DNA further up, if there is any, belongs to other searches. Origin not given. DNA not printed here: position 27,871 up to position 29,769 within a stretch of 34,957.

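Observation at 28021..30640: Two-gene operon: cytidylyltransferase-like / radical-SAM / SPASM fusion protein, translationally coupled to a GT-A-like glycosyltransferase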

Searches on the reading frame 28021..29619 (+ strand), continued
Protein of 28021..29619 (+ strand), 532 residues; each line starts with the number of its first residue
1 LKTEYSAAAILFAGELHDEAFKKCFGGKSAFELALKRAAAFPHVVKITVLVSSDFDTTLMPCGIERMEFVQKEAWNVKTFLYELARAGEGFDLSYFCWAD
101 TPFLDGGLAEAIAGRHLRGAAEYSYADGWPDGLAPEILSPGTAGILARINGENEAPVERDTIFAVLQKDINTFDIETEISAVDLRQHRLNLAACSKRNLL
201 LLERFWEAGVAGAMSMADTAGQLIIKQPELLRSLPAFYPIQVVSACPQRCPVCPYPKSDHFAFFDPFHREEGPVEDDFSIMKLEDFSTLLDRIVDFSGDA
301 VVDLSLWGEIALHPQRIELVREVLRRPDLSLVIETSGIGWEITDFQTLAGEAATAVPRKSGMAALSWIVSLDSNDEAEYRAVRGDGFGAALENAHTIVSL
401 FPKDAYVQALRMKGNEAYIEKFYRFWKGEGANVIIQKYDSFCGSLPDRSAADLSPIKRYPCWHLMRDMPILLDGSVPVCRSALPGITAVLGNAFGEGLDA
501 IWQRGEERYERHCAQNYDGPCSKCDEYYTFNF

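Call 92: search_solved_structures(query=A5, max_evalue=1, show_alignments=4)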
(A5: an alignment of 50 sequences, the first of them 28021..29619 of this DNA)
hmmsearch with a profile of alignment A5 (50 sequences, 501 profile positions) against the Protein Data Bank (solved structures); distinct sequences matched with E-value up to 1: 4.
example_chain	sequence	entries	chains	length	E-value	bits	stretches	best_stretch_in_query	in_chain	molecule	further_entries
4m7t_A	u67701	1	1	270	1.4e-12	50.2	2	225-346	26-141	BtrN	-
4m7s_A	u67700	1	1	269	1.9e-12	49.7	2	226-346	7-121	BtrN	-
6efn_A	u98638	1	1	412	0.0035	19.2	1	222-370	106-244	Sporulation killing factor maturation protein SkfB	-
6c8v_A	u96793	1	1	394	0.09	14.5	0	230-354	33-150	Coenzyme PQQ synthesis protein E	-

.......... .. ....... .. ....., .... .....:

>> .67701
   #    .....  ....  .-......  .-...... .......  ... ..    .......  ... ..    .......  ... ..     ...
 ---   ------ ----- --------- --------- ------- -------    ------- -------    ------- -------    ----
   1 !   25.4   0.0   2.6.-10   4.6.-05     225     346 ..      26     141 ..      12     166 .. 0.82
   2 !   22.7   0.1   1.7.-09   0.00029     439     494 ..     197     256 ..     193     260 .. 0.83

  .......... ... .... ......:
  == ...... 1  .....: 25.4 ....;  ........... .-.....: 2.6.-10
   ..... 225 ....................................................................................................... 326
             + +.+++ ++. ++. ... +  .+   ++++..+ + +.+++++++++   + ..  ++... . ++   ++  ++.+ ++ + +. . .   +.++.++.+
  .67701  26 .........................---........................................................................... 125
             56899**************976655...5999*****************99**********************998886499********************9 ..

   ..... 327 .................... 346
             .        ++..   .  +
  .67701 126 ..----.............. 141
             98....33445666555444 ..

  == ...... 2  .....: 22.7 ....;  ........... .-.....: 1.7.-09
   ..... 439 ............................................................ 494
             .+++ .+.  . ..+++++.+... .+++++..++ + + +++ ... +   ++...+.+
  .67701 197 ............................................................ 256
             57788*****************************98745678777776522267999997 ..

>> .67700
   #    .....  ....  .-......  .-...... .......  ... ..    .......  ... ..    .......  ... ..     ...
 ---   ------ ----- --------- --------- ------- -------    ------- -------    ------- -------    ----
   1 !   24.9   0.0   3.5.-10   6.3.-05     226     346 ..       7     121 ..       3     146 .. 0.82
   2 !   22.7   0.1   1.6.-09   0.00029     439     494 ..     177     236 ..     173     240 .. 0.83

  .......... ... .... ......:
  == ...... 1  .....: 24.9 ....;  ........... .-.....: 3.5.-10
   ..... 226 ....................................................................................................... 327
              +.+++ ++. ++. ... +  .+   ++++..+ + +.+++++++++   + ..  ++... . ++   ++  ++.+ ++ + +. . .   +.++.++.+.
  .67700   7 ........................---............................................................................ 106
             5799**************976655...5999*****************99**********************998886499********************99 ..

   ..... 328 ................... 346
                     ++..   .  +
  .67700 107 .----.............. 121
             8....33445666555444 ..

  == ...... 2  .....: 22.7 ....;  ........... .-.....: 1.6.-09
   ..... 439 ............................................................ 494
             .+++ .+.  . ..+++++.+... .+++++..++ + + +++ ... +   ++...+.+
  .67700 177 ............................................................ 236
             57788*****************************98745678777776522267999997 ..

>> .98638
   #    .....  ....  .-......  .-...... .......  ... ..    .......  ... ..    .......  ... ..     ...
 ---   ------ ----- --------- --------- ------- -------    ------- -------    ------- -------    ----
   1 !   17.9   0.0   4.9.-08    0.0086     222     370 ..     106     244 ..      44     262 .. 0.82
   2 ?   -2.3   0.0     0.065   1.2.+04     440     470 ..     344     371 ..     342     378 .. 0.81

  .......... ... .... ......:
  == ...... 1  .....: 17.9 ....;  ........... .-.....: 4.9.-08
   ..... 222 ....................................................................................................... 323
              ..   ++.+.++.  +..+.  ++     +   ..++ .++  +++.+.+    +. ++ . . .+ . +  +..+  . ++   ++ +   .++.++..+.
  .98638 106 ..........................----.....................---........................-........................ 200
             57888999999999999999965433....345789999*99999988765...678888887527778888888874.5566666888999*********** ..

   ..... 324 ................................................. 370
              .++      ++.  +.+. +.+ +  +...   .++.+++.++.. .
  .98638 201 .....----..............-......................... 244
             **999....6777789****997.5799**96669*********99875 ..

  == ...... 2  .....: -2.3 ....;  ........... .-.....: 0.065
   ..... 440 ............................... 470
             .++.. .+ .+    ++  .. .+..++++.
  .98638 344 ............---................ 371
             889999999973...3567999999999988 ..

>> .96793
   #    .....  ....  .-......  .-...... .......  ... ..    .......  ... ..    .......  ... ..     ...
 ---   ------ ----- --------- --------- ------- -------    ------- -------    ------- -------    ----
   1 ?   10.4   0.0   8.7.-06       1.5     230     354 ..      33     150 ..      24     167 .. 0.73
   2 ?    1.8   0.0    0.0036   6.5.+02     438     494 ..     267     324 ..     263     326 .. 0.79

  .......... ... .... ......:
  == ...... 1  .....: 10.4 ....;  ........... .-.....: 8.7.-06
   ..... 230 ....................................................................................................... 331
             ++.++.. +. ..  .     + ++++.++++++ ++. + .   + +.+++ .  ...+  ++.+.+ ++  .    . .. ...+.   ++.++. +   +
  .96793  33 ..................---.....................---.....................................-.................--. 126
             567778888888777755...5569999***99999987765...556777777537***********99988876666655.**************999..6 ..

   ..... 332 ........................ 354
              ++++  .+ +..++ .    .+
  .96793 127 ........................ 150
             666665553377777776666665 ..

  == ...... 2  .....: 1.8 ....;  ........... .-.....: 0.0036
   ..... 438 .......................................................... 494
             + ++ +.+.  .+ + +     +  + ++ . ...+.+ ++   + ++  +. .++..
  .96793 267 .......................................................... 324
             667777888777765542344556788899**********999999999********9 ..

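Call 98: search_protein_families(library=pfam, proteins=[P0378, P0386, P0253, P0013, P0277], max_evalue=0.01)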
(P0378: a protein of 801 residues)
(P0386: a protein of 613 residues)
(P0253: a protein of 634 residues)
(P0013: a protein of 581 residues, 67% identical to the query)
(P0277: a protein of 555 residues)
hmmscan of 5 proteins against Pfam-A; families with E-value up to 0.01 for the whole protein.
P0378 (801 aa): 1 family
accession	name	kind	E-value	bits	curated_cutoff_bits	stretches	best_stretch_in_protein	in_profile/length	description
PF13186.11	SPASM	-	9.3e-09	35.9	21.5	1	731-794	1-67/67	Iron-sulfur cluster-binding domain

P0386 (613 aa): 1 family
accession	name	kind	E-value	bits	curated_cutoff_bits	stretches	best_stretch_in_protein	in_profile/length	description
PF13186.11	SPASM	-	0.00099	19.8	21.5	1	544-605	1-66/67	Iron-sulfur cluster-binding domain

P0253 (634 aa): 3 families
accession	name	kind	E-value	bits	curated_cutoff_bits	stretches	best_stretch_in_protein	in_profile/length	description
PF04055.27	Radical_SAM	-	1.9e-14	54.6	29.5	1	364-527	1-164/166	Radical SAM superfamily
PF13186.11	SPASM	-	2.1e-09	37.9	21.5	1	564-627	1-67/67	Iron-sulfur cluster-binding domain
PF12804.13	NTP_transf_3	-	0.0019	18.8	27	1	155-280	25-147/160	MobA-like NTP transferase domain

P0013 (581 aa): 2 families
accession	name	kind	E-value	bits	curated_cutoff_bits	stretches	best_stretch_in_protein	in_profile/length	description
PF04055.27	Radical_SAM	-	9.8e-06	26.3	29.5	1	302-476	7-163/166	Radical SAM superfamily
PF13186.11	SPASM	-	9.9e-06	26.2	21.5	1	514-574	1-67/67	Iron-sulfur cluster-binding domain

P0277 (555 aa): 2 families
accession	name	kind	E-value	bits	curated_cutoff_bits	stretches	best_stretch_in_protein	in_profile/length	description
PF13186.11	SPASM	-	3.9e-08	33.9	21.5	1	485-548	1-67/67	Iron-sulfur cluster-binding domain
PF12804.13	NTP_transf_3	-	0.0012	19.5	27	1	73-194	17-143/160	MobA-like NTP transferase domain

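Call 99: search_solved_structures(query=A7, max_evalue=0.001, show_alignments=1)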
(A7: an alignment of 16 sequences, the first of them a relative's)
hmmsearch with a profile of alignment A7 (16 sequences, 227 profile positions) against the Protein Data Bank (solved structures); distinct sequences matched with E-value up to 0.001: 14.
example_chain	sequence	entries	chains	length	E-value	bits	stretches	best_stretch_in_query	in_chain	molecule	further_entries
6oew_A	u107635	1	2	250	3.5e-31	111.4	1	2-203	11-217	Cytidylyltransferase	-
3jtj_A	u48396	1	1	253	1.3e-09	40.8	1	5-139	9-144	3-deoxy-manno-octulosonate cytidylyltransferase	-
3duv_A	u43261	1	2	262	1.5e-09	40.6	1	3-115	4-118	3-deoxy-manno-octulosonate cytidylyltransferase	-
3tqd_A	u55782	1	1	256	2.3e-09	40.1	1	4-112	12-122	3-deoxy-manno-octulosonate cytidylyltransferase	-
1vh3_A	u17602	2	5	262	3.2e-09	39.6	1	3-115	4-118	3-deoxy-manno-octulosonate cytidylyltransferase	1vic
2y6p_A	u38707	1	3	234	4.9e-09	39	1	3-112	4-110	3-DEOXY-MANNO-OCTULOSONATE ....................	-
1vh1_A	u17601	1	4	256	5e-09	39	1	3-119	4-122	3-deoxy-manno-octulosonate cytidylyltransferase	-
8ees_A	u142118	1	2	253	5e-09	38.9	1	4-121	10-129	3-deoxy-manno-octulosonate cytidylyltransferase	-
3k8d_A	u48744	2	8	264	6.7e-09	38.5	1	3-119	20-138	3-deoxy-manno-octulosonate cytidylyltransferase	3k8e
4fcu_A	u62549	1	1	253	3.1e-07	33.1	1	1-110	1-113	3-deoxy-manno-octulosonate cytidylyltransferase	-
3pol_A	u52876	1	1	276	4e-07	32.7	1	1-110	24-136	3-deoxy-manno-octulosonate cytidylyltransferase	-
3oam_A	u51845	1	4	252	5.1e-07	32.4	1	3-118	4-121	3-deoxy-manno-octulosonate cytidylyltransferase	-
1gq9_A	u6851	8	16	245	2.7e-06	30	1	4-106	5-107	3-DEOXY-MANNO-OCTULOSONATE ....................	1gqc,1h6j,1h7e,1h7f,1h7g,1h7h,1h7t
4xwi_A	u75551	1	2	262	1.6e-05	27.5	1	3-105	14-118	3-deoxy-manno-octulosonate cytidylyltransferase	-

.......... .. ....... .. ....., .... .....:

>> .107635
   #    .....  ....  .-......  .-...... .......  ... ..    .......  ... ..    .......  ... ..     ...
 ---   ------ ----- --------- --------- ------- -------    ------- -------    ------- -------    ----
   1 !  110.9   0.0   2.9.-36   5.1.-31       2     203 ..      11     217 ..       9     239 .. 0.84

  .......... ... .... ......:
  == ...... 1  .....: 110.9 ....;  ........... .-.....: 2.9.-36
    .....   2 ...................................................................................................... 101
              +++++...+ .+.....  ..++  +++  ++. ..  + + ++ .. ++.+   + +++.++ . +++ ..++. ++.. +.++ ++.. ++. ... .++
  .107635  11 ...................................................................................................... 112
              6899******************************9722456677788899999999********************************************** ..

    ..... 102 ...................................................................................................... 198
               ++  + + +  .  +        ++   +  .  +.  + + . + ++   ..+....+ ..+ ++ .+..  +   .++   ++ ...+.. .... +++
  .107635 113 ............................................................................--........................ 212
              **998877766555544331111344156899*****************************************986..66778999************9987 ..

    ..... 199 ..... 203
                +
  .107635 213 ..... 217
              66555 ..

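Call 102: search_dna_similar(query=window:28021-29619:+, collection=plasmids, mode=protein, max_evalue=0.001, max_rows=10)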
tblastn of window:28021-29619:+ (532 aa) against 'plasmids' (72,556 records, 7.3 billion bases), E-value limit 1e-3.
Records with a match: 2; places in all: 2; records where one place covers at least 80% of the query: 0.
Best place of each record, by identity: <60% 2.
By first word of the organism name: Roseibium 1; Mycolicibacterium 1.
By predicted mobility (MOB-suite, as given by PLSDB): non-mobilizable 2.
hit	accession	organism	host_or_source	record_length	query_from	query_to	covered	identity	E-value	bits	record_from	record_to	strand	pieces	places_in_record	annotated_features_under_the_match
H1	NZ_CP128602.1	Roseibium aggregatum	cell culture,marine biofilms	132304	234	524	55%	23.9%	2e-4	52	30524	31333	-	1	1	radical SAM protein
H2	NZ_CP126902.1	Mycolicibacterium vanbaalenii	cell culture,soil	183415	154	384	43%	26.0%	1e-3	50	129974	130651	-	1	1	radical SAM protein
